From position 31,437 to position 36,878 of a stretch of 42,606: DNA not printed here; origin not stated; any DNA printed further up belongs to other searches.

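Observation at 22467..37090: Duplicated stand-alone VirD4/TraD-like ATPase module with HTH and giant disordered partners, and no other T4SS parts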

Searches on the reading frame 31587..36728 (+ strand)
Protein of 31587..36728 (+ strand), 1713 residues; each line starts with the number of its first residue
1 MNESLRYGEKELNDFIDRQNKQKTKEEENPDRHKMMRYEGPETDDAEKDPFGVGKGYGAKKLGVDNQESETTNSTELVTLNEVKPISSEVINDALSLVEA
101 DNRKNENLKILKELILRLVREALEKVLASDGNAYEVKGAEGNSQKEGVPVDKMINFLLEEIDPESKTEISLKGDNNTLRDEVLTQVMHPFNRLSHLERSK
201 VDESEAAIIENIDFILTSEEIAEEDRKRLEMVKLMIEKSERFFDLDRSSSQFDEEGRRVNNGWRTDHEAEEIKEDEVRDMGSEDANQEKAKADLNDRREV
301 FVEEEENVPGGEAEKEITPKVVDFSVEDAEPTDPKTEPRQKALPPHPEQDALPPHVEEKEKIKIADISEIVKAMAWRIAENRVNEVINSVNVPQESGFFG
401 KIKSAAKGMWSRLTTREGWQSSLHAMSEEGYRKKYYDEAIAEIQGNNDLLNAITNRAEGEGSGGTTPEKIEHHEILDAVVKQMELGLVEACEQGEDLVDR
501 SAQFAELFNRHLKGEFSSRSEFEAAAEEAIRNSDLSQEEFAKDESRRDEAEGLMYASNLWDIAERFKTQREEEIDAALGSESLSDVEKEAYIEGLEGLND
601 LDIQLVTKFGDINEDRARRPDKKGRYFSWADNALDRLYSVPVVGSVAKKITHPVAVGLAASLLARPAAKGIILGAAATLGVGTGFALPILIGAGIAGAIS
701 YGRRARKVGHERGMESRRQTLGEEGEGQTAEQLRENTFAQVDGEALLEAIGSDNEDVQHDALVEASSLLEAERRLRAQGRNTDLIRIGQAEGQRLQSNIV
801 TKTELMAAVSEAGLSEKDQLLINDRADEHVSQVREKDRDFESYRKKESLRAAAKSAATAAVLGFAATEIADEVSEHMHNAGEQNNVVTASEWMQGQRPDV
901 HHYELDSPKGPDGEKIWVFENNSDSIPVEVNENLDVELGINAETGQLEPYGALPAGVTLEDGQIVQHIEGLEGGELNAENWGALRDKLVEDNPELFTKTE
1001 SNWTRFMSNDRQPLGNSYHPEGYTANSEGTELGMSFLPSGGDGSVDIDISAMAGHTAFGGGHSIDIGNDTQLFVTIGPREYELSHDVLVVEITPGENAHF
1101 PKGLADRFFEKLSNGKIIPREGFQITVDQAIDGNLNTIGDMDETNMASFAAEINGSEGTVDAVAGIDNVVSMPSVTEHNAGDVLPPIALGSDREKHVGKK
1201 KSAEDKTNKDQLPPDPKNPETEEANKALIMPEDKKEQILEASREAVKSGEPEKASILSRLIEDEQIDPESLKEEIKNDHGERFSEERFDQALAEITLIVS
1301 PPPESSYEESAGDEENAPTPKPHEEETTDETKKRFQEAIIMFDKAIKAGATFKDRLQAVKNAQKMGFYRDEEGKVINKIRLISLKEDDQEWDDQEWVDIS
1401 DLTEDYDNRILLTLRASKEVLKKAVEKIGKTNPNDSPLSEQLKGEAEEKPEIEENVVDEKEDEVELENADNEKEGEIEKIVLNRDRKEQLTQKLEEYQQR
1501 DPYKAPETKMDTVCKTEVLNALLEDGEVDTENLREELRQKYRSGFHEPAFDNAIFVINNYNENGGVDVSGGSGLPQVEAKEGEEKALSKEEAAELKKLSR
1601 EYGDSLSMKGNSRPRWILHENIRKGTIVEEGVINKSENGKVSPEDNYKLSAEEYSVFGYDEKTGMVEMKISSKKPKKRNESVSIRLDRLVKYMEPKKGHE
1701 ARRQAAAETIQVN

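Call 5: search_protein_families(library=pfam, proteins=[window:31587-36728:+], max_evalue=0.01)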
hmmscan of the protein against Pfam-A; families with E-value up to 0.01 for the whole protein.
window:31587-36728:+ (1713 aa): 0 families

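Call 10: search_protein_families(library=ncbifam, proteins=[window:31587-36728:+], max_evalue=0.01)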
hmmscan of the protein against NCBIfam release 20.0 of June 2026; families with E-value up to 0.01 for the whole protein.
window:31587-36728:+ (1713 aa): 0 families

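Call 13: search_protein_families(library=padloc, proteins=[window:31587-36728:+], max_evalue=0.01)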
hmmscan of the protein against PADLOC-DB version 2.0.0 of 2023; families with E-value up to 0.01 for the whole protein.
window:31587-36728:+ (1713 aa): 0 families

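Call 78: search_protein_families(library=phrogs, proteins=[window:31587-36728:+], max_evalue=0.001)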
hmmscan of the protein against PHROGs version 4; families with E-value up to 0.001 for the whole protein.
window:31587-36728:+ (1713 aa): 0 families
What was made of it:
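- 31587..37090 (+): 1713-aa acidic giant (31587-36728) and 110-aa helical protein (36758-37090), transcribed divergently. A variable slot; not supported as parts of the module. No family hits (calls 5, 10, 13, 78).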
